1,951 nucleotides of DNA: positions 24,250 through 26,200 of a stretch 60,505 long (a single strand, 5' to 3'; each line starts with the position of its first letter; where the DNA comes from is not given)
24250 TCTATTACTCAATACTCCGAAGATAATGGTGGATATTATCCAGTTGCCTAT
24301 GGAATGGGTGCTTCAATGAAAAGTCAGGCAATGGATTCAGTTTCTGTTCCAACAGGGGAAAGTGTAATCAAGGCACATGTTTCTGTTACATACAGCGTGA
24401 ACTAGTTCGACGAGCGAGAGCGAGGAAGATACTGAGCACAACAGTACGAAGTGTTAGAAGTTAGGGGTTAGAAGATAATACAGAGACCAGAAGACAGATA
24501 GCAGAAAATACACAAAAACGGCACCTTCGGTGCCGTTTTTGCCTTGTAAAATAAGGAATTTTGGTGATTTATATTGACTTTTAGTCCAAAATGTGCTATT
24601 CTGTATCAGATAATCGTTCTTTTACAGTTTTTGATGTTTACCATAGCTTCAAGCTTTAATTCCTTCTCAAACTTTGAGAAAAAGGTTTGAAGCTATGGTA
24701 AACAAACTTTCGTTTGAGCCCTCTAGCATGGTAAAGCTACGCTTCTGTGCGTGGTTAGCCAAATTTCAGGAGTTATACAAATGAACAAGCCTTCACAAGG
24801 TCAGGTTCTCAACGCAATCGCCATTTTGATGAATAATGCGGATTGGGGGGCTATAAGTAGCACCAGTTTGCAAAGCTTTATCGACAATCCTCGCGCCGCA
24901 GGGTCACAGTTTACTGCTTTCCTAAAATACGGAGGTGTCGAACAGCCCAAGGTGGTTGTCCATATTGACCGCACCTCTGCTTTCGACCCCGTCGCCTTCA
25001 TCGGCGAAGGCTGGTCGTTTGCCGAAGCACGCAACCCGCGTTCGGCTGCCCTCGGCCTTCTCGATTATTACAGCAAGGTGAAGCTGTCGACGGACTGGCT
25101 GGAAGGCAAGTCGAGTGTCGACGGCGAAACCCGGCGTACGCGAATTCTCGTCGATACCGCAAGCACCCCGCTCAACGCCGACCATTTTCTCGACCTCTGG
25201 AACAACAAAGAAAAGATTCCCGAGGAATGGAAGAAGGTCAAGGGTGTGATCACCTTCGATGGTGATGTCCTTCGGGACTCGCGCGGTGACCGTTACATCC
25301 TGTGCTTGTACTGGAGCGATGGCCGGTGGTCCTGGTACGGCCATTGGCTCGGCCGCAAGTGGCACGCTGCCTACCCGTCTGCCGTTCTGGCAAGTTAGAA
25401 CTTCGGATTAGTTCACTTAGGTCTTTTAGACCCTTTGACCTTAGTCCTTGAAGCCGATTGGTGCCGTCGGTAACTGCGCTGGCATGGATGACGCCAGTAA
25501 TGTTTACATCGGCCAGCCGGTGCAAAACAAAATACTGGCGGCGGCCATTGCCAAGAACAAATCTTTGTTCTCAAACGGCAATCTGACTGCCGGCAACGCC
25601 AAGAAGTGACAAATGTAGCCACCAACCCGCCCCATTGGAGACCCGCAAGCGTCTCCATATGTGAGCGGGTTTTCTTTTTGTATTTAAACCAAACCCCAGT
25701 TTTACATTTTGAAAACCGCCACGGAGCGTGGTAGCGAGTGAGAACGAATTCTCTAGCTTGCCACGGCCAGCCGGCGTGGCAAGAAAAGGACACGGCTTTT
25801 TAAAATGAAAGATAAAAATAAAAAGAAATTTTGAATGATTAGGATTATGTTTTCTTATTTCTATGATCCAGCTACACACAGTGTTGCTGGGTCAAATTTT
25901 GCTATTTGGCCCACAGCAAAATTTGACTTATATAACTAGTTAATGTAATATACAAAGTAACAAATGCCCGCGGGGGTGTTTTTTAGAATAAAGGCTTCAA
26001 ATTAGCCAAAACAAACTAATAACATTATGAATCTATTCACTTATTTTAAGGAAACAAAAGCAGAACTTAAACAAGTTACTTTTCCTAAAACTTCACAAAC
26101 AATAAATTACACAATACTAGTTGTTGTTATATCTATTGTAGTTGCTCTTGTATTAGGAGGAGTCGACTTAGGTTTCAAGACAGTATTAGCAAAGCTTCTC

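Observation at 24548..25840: Compositionally foreign, self-contained ~1.3 kb cassette inserted just upstream of secE-nusG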

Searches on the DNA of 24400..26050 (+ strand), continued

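Call 51: search_with_rna_model(model_id=R1, sources=[window, L001, L002, L003, L005, L009, L014, L015, L016, L017, L019, L020, L021, L022, L023, L024, L025, L026, L027, L028, L029, L030, L031, L032, L033, L034, L035, L036, L037, L038, L039, L040, L041, L042, L043, L044, L045, L046, L047, L048, L049, L050, L051, L052, L053, L054, L055, L056, L057, L058, L059, L060, L061, L062, L063, L064, L065, L066, L067, L068, L069, L070, L071, L072, L073, L074, L075, L076, L077, L078, L079, L080, L081, L082, L083, L084, L085, L086, L087, L088, L089, L090, L091, L092, L093, L094, L095, L096, L097, L098, L103, L104], max_evalue=0.001, make_alignment=true)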
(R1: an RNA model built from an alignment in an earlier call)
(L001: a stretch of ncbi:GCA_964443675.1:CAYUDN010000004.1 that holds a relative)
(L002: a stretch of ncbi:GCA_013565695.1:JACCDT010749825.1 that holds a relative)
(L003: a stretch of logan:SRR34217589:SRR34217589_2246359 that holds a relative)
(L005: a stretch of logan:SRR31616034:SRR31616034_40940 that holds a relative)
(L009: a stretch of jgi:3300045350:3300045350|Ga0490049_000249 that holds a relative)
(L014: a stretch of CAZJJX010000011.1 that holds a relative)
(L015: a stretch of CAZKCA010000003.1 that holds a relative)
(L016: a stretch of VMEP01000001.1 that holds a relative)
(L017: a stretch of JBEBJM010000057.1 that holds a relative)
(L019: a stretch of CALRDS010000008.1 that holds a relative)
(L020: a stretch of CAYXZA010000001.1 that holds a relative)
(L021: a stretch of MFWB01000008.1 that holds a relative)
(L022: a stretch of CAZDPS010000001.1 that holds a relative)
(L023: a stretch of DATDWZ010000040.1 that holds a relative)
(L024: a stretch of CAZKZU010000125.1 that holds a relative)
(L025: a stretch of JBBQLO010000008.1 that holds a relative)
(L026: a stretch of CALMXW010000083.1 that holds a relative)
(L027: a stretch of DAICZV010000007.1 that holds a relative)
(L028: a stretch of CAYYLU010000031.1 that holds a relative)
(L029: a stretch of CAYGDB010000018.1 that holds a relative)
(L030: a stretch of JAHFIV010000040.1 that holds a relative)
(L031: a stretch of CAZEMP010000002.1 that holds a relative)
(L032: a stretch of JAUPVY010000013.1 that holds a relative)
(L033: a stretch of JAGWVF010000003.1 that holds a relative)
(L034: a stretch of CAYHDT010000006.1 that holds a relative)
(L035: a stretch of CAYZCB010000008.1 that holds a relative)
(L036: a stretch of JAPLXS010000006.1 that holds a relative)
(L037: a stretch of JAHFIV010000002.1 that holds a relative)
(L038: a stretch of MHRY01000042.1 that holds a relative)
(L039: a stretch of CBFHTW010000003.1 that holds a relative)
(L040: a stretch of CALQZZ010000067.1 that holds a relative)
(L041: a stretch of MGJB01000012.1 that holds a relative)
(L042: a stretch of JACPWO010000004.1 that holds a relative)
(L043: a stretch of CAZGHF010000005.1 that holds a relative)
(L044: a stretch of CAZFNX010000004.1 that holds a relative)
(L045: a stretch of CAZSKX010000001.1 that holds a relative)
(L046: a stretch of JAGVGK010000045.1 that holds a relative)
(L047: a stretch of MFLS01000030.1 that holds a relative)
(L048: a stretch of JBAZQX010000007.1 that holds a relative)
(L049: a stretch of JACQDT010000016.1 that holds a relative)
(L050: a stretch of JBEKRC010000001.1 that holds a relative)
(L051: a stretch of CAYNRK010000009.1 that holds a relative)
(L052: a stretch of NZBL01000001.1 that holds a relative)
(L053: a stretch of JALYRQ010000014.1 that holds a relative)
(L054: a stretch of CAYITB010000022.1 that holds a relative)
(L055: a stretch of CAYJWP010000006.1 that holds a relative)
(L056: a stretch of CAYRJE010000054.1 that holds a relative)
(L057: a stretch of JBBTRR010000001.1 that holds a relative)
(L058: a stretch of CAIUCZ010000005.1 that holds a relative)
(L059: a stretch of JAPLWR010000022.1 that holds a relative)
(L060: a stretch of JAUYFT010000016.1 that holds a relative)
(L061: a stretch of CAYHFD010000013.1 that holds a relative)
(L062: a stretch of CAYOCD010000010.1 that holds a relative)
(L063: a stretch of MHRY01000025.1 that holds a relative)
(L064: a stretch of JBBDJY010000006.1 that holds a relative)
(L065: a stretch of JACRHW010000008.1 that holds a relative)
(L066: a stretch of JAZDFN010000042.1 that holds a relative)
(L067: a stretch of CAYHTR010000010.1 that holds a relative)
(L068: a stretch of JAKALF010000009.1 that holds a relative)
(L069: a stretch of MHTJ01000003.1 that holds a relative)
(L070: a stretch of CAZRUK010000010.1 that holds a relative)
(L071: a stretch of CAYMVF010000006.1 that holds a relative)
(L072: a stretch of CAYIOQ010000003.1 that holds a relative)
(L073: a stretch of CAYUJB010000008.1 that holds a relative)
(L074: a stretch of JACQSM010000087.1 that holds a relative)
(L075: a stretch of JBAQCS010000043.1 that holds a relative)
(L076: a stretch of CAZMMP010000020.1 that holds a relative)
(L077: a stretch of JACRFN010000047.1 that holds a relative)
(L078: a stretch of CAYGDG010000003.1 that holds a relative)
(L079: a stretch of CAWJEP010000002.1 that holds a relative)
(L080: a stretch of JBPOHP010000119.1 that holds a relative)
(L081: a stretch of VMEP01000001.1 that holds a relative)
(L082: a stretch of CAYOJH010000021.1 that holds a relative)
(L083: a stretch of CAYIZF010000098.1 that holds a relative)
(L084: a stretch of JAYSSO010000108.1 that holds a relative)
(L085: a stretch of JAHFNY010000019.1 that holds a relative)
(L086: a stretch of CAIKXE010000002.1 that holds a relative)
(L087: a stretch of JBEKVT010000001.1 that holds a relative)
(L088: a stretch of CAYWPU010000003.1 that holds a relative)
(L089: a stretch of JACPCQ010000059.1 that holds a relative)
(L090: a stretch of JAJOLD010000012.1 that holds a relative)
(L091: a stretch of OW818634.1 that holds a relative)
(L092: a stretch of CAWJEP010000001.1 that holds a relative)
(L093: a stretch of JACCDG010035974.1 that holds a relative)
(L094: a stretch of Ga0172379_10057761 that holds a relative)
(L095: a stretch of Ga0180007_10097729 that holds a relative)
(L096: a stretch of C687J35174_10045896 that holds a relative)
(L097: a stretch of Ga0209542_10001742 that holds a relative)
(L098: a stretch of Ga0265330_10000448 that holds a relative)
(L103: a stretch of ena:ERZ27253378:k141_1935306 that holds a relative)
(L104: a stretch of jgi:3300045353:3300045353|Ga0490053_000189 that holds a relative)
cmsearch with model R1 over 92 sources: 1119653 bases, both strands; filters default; matches with E-value up to 0.001: 46.
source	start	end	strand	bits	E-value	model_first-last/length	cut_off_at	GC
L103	4837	4953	+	116.1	3e-20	1-109/109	no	0.37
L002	5837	5953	+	116.1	3e-20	1-109/109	no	0.37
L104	4837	4953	+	114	8.1e-20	1-109/109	no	0.36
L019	7836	7952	+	113.7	9.4e-20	1-109/109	no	0.36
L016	7879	7987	+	99.9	6.3e-17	1-109/109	no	0.44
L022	7885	7986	+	92.9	1.7e-15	1-109/109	no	0.4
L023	7887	7988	+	90.4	5.4e-15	1-109/109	no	0.43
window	24611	24731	+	89.1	1e-14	1-109/109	no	0.35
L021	5916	6016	+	76.6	3.6e-12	1-109/109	no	0.39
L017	619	719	+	70.7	5.8e-11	1-109/109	no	0.48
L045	8549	8659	+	65.7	6e-10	1-109/109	no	0.52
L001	5851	5956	+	57.8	2.6e-08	1-109/109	no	0.4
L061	7588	7690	+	57.6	2.8e-08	1-109/109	no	0.46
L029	2001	2102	+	56.5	4.6e-08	1-109/109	no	0.41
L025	203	315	+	56.5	4.6e-08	1-109/109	no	0.44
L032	7829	7960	+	55.7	6.8e-08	1-109/109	no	0.45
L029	47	146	+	55.3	8.1e-08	1-109/109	no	0.49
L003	2233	2338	+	54.9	9.7e-08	1-109/109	no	0.41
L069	1770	1870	+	54.1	1.4e-07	1-109/109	no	0.47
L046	7702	7807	+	53.7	1.7e-07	1-109/109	no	0.46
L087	7536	7647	+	51.3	5.4e-07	1-109/109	no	0.49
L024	243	362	+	51.3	5.5e-07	1-109/109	no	0.29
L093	4153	4259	+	50.1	9.6e-07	1-109/109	no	0.37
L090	2162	2267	+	50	1e-06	1-109/109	no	0.45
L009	5884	5988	+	48.6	2e-06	1-109/109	no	0.47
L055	7720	7831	+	48.1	2.4e-06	1-109/109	no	0.49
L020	6970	7065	+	46.7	4.7e-06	1-109/109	no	0.35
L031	7855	7956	+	46.1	6.2e-06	1-109/109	no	0.33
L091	7641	7750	+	45.2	9.4e-06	1-109/109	no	0.31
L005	5130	5234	+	44.8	1.2e-05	1-109/109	no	0.5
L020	9050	9153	+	44.1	1.6e-05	1-109/109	no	0.36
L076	7491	7595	+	44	1.7e-05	1-109/109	no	0.5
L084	7491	7602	+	43.6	2e-05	1-109/109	no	0.46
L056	307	405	+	43.4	2.2e-05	1-109/109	no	0.41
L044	7554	7651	+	43.2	2.5e-05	1-109/109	no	0.42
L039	7691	7800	+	42.7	3.1e-05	1-109/109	no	0.61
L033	7700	7809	+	41.3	6.1e-05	1-109/109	no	0.61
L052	7702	7802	+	41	6.9e-05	1-109/109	no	0.43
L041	640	758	+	40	0.00011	1-109/109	no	0.43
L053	7838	7938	+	40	0.00011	1-109/109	no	0.41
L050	7682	7794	+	39.8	0.00012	1-109/109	no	0.55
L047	3913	4020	+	39.7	0.00013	1-109/109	no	0.56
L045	7680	7796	+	37.2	0.00042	1-109/109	no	0.51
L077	1843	1943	+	36.9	0.00048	1-109/109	no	0.44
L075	7814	7915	+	36.2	0.00068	1-109/109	no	0.32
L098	4684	4783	+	35.6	0.0009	1-109/109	no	0.46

Alignment A8: 46 matches aligned to the model, 187 columns, each read 5' to 3' on its own strand. Consensus structure (alignment columns), stored with it:
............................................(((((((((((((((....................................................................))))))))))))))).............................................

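Call 97: search_rna_families(sources=[L002, L001, L003, L016, L022, L039, L045], threshold=gathering)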
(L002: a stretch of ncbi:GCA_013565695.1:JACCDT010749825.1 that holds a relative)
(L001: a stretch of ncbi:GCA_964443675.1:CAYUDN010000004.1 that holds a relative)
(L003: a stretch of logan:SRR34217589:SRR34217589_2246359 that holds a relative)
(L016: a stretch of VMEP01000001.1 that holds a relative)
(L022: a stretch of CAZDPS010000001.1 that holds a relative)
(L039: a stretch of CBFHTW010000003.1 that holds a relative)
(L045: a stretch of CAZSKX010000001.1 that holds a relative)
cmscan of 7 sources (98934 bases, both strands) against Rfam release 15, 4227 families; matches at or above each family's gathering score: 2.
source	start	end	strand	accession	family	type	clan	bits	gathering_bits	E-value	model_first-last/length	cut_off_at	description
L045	4299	4371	+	RF00005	tRNA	Gene; tRNA;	CL00001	70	29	4.8e-13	1-71/71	no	tRNA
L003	1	63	+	RF00005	tRNA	Gene; tRNA;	CL00001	43.1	29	1.2e-05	10-71/71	5'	tRNA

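Call 98: search_rna_families(source=L002, start=5780, end=7500, threshold=evalue, max_evalue=1)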
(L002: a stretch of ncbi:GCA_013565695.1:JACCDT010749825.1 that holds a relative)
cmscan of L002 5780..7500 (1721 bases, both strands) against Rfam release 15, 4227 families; matches with E-value up to 1: 7.
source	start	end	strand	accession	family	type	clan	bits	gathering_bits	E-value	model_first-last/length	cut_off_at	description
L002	5865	5925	+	RF03717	mir-3119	Gene; miRNA;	-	30.4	80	0.00067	1-85/85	no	mir-3119 microRNA precursor family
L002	5865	5925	+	RF00990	mir-552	Gene; miRNA;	-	25.6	100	0.027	1-83/83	no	mir-552 microRNA precursor family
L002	6084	6149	-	RF04306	HCV_SL8001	Cis-reg;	-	24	41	0.035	1-58/58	no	Hepatitis C virus stem-loop SL8001 RNA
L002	5865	5925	-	RF03717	mir-3119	Gene; miRNA;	-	23.8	80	0.055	1-85/85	no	mir-3119 microRNA precursor family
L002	6547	6627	+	RF01750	ZMP-ZTP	Cis-reg; riboswitch;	-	22.5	39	0.5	1-86/86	no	ZMP/ZTP riboswitch aptamer (pfl RNA motif)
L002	6716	6761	-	RF02108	DLEU2_4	Gene; lncRNA;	-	19.7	40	0.45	1-58/58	no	Deleted in lymphocytic leukemia 2 conserved region 4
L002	5857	5933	+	RF00246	mir-135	Gene; miRNA;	-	19.2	59.2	0.84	1-88/88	no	mir-135 microRNA precursor family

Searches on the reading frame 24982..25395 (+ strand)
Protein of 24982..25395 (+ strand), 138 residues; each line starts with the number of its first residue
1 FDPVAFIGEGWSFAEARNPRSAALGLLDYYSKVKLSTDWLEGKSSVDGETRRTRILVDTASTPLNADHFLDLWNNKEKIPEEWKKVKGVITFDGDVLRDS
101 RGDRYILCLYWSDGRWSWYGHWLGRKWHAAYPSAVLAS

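Call 119: predict_structure(alignment_id=A11)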
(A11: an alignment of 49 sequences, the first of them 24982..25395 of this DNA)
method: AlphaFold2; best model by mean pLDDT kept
length: 138 residues; sequences in the alignment: 49
mean_pLDDT: 96.9   pTM: 0.90
mean pLDDT of the five models: 96.9, 96.6, 96.2, 94.9, 92.4
residues with pLDDT >= 90: 137; 70-90: 1; 50-70: 0; < 50: 0
segments of 3 or more residues with pLDDT < 50: none
pLDDT, mean of each block of 10 residues (from residue 1): 95 97 96 98 97 97 98 98 97 98 98 97 96 96
secondary structure, 60 per line:
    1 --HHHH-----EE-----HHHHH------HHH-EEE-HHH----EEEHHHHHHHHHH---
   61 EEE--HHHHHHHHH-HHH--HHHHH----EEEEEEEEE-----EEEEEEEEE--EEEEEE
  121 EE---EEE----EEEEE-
elements in order: H3-6 H19-23 E34-36 E45-47 H48-57 E61-63 H66-74 H81-85 E90-98 E104-112 E115-122 E126-128 E133-137

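Call 121: fold_search(model_id=the predicted structure, library=pdb)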
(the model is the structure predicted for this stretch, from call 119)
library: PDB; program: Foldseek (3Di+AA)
matches with E <= 10: 239; with E <= 0.001: 0
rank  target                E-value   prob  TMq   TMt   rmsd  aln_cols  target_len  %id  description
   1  8oks_B                2.3e-01  0.47  0.39  0.46   9.1       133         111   10  Crystal structure of Bdellovibrio bacteriovorus Bd2740 C-terminal domain (released 2023-10-25)
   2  3whd_A                2.3e-01  0.08  0.22  0.21  12.6       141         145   14  C-type lectin, human MCL (released 2013-10-23)
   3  1v7p_B                4.5e-01  0.07  0.22  0.23  15.6       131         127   11  Structure of EMS16-alpha2-I domain complex (released 2004-09-07)
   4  3whd_C                4.5e-01  0.06  0.21  0.19  12.3       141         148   12  C-type lectin, human MCL (released 2013-10-23)
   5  3jtz                  6.6e-01  0.15  0.15  0.24   4.0        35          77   20  Structure of the arm-type binding domain of HPI integrase (released 2009-10-06)
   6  7qaj_F                7.0e-01  0.05  0.18  0.20  16.2       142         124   13  ZK002 with Anti-angiogenic and Anti-inflamamtory Properties (released 2023-06-14)
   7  7qaj_B                7.5e-01  0.05  0.19  0.21  16.4       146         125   13  ZK002 with Anti-angiogenic and Anti-inflamamtory Properties (released 2023-06-14)
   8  3wbp_A                8.0e-01  0.05  0.21  0.23  16.7       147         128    7  Crystal structure of carbohydrate recognition domain of Blood Dendritic Cell Antigen-2 (BDCA2) lectin (crystal form-1) (released 2013-12-25)
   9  3wbr_A                8.5e-01  0.04  0.22  0.23  16.5       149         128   10  Crystal structure of carbohydrate recognition domain of Blood Dendritic Cell Antigen-2 (BDCA2) lectin (crystal form-3) (released 2013-12-25)
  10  8urw_Z                8.5e-01  0.04  0.12  0.02  11.7        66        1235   17  Cyanobacterial RNA polymerase elongation complex with NusG and CTP (released 2023-12-27)
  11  7qaj_H                9.0e-01  0.05  0.19  0.21  15.9       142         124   13  ZK002 with Anti-angiogenic and Anti-inflamamtory Properties (released 2023-06-14)
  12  3wbr_H                9.6e-01  0.03  0.21  0.21  16.9       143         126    8  Crystal structure of carbohydrate recognition domain of Blood Dendritic Cell Antigen-2 (BDCA2) lectin (crystal form-3) (released 2013-12-25)
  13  3wbr_E                1.1e+00  0.03  0.20  0.21  17.2       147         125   10  Crystal structure of carbohydrate recognition domain of Blood Dendritic Cell Antigen-2 (BDCA2) lectin (crystal form-3) (released 2013-12-25)
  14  8h02                  1.3e+00  0.04  0.13  0.20  11.4        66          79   17  Crystal structure of Synechococcus elongatus PCC 7942 RNA polymerase SI3-tail (released 2023-04-19)
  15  6ybq_H                1.4e+00  0.03  0.19  0.14  13.7       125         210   12  Engineered glycolyl-CoA carboxylase (quintuple mutant) with bound CoA (released 2020-10-28)
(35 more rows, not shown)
